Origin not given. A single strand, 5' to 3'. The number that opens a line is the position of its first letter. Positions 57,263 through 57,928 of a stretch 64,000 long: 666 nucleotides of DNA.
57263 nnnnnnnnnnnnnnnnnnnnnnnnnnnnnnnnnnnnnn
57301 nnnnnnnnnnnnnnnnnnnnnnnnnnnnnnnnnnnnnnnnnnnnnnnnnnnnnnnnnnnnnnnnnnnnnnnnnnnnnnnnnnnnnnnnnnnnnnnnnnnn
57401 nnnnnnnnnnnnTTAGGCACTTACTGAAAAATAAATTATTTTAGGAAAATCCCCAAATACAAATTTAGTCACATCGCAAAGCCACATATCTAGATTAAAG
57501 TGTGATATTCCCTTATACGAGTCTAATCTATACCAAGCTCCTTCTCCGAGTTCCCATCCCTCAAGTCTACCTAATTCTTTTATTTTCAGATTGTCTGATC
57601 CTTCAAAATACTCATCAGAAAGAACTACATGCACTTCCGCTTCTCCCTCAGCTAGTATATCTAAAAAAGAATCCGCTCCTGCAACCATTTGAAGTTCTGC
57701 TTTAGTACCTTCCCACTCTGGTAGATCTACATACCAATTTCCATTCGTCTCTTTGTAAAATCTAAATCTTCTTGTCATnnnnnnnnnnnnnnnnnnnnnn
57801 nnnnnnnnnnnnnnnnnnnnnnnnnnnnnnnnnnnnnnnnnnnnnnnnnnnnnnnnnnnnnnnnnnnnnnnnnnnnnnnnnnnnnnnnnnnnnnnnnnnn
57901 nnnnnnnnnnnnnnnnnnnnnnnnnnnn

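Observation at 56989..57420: Virus-encoded SmpB without a tmRNA in the window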

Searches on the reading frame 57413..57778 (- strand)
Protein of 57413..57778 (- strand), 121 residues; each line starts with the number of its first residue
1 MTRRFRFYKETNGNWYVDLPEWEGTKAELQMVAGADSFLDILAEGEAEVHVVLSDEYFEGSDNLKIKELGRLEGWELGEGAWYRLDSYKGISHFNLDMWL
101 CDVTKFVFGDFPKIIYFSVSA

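Call 4: search_protein_families(library=pfam, proteins=[window:57413-57778:-], max_evalue=0.01)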
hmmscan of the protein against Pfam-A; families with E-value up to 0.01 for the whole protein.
window:57413-57778:- (121 aa): 1 family
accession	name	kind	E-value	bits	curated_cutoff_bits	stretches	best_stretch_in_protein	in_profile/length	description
PF20475.3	DUF6717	-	2.6e-34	118.5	27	1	1-119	1-114/115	Family of unknown function (DUF6717)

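Call 74: search_protein_families(library=phrogs, proteins=[window:57413-57778:-], max_evalue=0.0001)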
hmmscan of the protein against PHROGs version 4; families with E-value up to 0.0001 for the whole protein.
window:57413-57778:- (121 aa): 1 family
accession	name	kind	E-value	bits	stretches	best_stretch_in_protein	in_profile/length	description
phrog_24162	-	unknown function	1.3e-24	87.5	1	4-117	3-105/106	-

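Call 76: find_homologous_proteins(query=window:57413-57778:-)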
Query window:57413-57778:- (121 aa): 312 proteins with E <= 0.001 among 318 candidates; the best 120 are listed.
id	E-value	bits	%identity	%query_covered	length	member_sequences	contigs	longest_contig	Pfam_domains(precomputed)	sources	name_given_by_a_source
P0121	1.4e-75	269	98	100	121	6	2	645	PF20475.4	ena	-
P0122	2.7e-67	243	88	100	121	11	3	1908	PF20475.4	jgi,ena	jgi:hypothetical protein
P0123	1.1e-66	241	85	100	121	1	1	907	PF20475.4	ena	-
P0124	1.1e-55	205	75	100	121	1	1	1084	PF20475.4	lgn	-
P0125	1.5e-54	201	69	100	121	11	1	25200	PF20475.4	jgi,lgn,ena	-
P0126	1.7e-54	201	74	100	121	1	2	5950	PF20475.4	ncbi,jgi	jgi:hypothetical protein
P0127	9.0e-54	199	75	98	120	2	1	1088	PF20475.4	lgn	-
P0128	1.8e-53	198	70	98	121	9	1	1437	PF20475.4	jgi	jgi:hypothetical protein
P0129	1.5e-52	195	72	98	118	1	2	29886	PF20475.4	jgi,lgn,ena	-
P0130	7.4e-52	193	70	96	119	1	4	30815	PF20475.4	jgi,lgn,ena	-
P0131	1.6e-49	185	70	97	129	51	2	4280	PF20475.4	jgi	jgi:hypothetical protein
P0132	6.6e-49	183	70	96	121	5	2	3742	PF20475.4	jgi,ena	jgi:hypothetical protein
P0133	1.2e-48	182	70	95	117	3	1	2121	PF20475.4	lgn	-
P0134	5.5e-48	180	66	98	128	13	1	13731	PF20475.4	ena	-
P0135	6.9e-48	180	70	96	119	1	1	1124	PF20475.4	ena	-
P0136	7.5e-48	180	68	95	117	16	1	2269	PF20475.4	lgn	-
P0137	1.3e-47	179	68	98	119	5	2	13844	PF20475.4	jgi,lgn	-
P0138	1.6e-47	179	68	98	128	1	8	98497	PF20475.4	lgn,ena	-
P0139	1.6e-47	179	68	98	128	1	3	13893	PF20475.4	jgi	jgi:hypothetical protein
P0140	2.3e-47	178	69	95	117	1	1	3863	PF20475.4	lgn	-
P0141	3.0e-47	178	67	98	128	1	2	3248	PF20475.4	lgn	-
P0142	3.7e-47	178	69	98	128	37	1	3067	PF20475.4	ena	-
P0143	8.7e-47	176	67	98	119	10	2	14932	PF20475.4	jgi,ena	jgi:hypothetical protein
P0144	9.0e-47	176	69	95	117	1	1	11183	PF20475.4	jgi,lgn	-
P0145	1.1e-46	176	67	98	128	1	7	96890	PF20475.4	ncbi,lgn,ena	-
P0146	1.1e-46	176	67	98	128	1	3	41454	PF20475.4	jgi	jgi:hypothetical protein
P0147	1.1e-46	176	67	98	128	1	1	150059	PF20475.4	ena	-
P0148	1.1e-46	176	67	98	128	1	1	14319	PF20475.4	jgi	jgi:hypothetical protein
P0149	1.4e-46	176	65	96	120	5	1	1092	PF20475.4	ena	-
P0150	1.6e-46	175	67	98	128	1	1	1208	PF20475.4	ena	-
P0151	2.9e-46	175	65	96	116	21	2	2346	PF20475.4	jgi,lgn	-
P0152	4.0e-46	174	66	98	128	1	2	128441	PF20475.4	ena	-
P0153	7.8e-46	173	65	96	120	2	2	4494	PF20475.4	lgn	-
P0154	9.6e-46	173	66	96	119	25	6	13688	PF20475.4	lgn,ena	-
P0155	1.9e-45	172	66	96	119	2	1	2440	PF20475.4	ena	-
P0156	2.7e-45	171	66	96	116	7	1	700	PF20475.4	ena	-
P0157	3.5e-45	171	66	95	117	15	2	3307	PF20475.4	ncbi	-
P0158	4.2e-45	171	64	95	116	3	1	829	PF20475.4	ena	-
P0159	4.4e-45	171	66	98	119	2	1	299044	PF20475.4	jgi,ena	jgi:hypothetical protein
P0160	5.4e-45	171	65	96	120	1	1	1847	PF20475.4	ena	-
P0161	5.6e-45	170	66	96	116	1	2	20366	PF20475.4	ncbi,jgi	-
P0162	5.6e-45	170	65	95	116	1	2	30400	PF20475.4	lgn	-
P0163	1.6e-44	169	63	98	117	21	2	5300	PF20475.4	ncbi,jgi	jgi:hypothetical protein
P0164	1.8e-44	169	65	98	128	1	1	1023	PF20475.4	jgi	jgi:hypothetical protein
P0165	2.9e-44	168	64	98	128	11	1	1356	PF20475.4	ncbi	-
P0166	3.7e-44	168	66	97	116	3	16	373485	PF20475.4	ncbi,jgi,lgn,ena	jgi:hypothetical protein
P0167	3.7e-43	165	65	98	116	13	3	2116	PF20475.4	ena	-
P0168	3.7e-43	165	61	98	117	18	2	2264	PF20475.4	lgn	-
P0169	4.0e-43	164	61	98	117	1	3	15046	PF20475.4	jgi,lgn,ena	jgi:hypothetical protein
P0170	4.2e-43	164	66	96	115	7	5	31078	PF20475.4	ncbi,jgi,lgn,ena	jgi:hypothetical protein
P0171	7.4e-43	164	64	96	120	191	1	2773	PF20475.4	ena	-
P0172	7.7e-43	164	63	96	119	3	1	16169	PF20475.4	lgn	-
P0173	8.0e-43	164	62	97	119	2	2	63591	PF20475.4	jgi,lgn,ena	jgi:hypothetical protein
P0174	9.7e-43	163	64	96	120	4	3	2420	PF20475.4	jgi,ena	jgi:hypothetical protein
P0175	1.3e-42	163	64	96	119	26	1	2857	PF20475.4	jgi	-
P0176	1.4e-42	163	65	96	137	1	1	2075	PF20475.4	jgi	jgi:hypothetical protein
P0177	1.5e-42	163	65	96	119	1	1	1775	PF20475.4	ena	-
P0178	1.6e-42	163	65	96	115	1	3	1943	PF20475.4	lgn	-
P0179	1.7e-42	162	65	96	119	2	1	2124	PF20475.4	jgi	jgi:hypothetical protein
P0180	2.1e-42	162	65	96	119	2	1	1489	PF20475.4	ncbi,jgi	jgi:hypothetical protein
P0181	3.9e-42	161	64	97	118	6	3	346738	PF20475.4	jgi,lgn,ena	-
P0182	4.8e-42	161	64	95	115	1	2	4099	PF20475.4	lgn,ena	-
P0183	6.2e-42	161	63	98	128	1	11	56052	PF20475.4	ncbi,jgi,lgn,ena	-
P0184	6.2e-42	161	63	98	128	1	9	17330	PF20475.4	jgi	jgi:hypothetical protein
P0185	6.3e-42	161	63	98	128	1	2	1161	PF20475.4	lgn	-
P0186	6.3e-42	161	63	98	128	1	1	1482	PF20475.4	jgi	-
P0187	8.5e-42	160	63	98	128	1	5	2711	PF20475.4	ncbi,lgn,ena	-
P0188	8.5e-42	160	63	98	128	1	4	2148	PF20475.4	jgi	jgi:hypothetical protein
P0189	8.7e-42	160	63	98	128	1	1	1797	PF20475.4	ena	-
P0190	9.2e-42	160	65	95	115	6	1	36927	PF20475.4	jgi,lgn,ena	jgi:hypothetical protein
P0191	9.6e-42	160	65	98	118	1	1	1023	PF20475.4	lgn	-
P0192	1.0e-41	160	62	98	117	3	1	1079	PF20475.4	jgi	jgi:hypothetical protein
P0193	1.1e-41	160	64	96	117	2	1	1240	PF20475.4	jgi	jgi:hypothetical protein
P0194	1.2e-41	160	64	95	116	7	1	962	PF20475.4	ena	-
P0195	2.9e-41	158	64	96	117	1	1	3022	PF20475.4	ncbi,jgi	-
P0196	3.9e-41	158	64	96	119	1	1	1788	PF20475.4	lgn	-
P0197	5.2e-41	158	64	96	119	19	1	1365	PF20475.4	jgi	jgi:hypothetical protein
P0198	5.5e-41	158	65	96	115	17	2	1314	PF20475.4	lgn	-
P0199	8.3e-41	157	63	96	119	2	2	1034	PF20475.4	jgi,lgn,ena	-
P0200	1.2e-40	156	63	96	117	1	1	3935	PF20475.4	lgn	-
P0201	1.3e-40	156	64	96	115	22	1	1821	PF20475.4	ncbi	-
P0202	1.6e-40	156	62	98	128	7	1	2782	PF20475.4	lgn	-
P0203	2.1e-40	156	62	93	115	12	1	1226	PF20475.4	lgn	-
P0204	2.5e-40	155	64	96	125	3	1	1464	PF20475.4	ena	-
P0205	2.8e-40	155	68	94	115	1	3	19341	PF20475.4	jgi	jgi:hypothetical protein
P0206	3.5e-40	155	63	96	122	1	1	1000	PF20475.4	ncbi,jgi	jgi:hypothetical protein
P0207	3.7e-40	155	63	95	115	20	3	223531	PF20475.4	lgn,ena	-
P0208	4.2e-40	155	64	95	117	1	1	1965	PF20475.4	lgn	-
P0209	4.7e-40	155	61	96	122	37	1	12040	PF20475.4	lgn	-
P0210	5.1e-40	154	59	95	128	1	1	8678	PF20475.4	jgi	jgi:hypothetical protein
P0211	5.9e-40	154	62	96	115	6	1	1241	PF20475.4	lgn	-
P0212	5.9e-40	154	61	95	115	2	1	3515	PF20475.4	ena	-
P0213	6.4e-40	154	64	98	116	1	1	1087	PF20475.4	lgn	-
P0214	7.4e-40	154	61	95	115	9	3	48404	PF20475.4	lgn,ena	-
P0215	7.9e-40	154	59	95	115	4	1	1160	PF20475.4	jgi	jgi:hypothetical protein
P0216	1.4e-39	153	68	94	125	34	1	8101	PF20475.4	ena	-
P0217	1.6e-39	153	61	96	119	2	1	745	PF20475.4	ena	-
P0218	1.7e-39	153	63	98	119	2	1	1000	PF20475.4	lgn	-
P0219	2.3e-39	152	61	96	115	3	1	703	PF20475.4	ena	-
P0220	2.9e-39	152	61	96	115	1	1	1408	PF20475.4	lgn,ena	-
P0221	3.2e-39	152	65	96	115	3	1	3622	PF20475.4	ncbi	-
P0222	4.6e-39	151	58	95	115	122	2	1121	PF20475.4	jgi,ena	jgi:hypothetical protein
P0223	4.9e-39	151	65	96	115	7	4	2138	PF20475.4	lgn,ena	-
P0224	5.3e-39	151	59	96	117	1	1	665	PF20475.4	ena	-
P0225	5.4e-39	151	59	96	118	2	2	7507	PF20475.4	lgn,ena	-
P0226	6.2e-39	151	61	96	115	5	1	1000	PF20475.4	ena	-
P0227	8.6e-39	150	63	95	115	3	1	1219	PF20475.4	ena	-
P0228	9.7e-39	150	60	96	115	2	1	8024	PF20475.4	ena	-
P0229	1.0e-38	150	58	98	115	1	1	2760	PF20475.4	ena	-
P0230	1.3e-38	150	59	95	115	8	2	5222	PF20475.4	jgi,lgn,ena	jgi:hypothetical protein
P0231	1.6e-38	150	63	98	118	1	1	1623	PF20475.4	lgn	-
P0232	1.8e-38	149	58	98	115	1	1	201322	PF20475.4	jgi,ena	jgi:hypothetical protein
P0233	2.4e-38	149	60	96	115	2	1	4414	PF20475.4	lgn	-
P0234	3.3e-38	149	63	95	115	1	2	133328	PF20475.4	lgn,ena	-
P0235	3.3e-38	149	61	96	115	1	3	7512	PF20475.4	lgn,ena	-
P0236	4.2e-38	148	60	96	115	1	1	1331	PF20475.4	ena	-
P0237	5.1e-38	148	59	96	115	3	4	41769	PF20475.4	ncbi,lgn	-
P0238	5.4e-38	148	58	98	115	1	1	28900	PF20475.4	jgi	jgi:hypothetical protein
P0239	5.4e-38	148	60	98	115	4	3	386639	PF20475.4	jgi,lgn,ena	jgi:hypothetical protein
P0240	6.2e-38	148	59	96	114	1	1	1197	PF20475.4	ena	-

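Call 82: predict_structure(alignment_id=A2)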
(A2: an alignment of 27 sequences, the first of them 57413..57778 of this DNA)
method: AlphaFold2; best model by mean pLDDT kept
length: 121 residues; sequences in the alignment: 27
mean_pLDDT: 86.1   pTM: 0.77
mean pLDDT of the five models: 86.1, 85.2, 82.7, 81.8, 79.7
residues with pLDDT >= 90: 61; 70-90: 49; 50-70: 8; < 50: 3
segments of 3 or more residues with pLDDT < 50: none
pLDDT, mean of each block of 10 residues (from residue 1): 88 91 86 90 93 92 89 59 87 84 83 92 62
secondary structure, 60 per line:
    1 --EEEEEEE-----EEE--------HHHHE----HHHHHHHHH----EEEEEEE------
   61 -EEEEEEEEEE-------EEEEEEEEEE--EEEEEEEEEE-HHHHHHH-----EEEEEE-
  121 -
elements in order: E3-9 E15-17 H26-29 H35-43 E48-54 E62-71 E79-88 E91-100 H102-108 E114-119
